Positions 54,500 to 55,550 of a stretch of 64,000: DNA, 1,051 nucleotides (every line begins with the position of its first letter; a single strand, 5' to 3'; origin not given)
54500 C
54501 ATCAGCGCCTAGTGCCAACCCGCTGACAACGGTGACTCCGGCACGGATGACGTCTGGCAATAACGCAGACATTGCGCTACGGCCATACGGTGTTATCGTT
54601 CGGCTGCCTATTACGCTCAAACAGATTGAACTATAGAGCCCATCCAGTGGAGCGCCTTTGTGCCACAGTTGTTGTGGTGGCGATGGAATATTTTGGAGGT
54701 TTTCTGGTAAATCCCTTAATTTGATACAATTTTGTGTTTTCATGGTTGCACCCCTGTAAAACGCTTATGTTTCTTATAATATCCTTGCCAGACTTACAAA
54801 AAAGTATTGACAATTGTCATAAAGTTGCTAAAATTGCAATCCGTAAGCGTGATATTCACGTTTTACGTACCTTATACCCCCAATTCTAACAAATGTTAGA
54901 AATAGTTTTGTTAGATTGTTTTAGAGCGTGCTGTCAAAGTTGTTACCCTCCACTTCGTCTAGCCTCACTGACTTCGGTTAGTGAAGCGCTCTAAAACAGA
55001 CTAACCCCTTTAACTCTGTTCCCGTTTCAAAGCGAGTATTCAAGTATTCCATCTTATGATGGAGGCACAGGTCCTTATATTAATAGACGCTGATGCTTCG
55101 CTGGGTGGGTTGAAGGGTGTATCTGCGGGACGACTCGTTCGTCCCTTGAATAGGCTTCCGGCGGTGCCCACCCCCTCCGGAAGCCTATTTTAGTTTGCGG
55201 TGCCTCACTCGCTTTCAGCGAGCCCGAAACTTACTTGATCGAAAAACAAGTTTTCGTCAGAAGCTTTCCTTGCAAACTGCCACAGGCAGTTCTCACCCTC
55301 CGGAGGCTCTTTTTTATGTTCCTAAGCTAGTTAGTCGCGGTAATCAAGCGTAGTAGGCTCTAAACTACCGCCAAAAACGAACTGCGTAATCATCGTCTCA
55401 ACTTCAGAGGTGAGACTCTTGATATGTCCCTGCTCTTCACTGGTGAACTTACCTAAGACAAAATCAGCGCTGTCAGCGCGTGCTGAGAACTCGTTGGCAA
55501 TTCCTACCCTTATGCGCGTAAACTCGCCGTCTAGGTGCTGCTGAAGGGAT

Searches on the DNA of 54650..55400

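Call 80: search_rna_families(source=window, start=54650, end=55400, threshold=evalue, max_evalue=10)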
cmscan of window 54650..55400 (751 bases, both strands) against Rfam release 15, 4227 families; matches with E-value up to 10: 4.
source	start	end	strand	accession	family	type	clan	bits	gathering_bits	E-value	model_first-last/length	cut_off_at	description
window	55297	55314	-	RF02133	HOXB13-AS1_2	Gene; lncRNA;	-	16.8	40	0.25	64-81/81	no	HOXB13 antisense RNA 1 conserved region 2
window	55141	55199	-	RF03434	mir-1246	Gene; miRNA;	-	16.5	70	3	1-73/73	no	mir-1246 microRNA precursor family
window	55254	55304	-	RF01516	v-snoRNA-1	Gene; snRNA; snoRNA; CD-box;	-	14.5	75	3.6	1-65/65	no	Human herpesvirus 1 small nucleolar RNA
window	55271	55322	+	RF00519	suhB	Gene; sRNA;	CL00108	14.2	41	4.2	1-77/77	no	Makes More Granules Regulator RNA (mmgR)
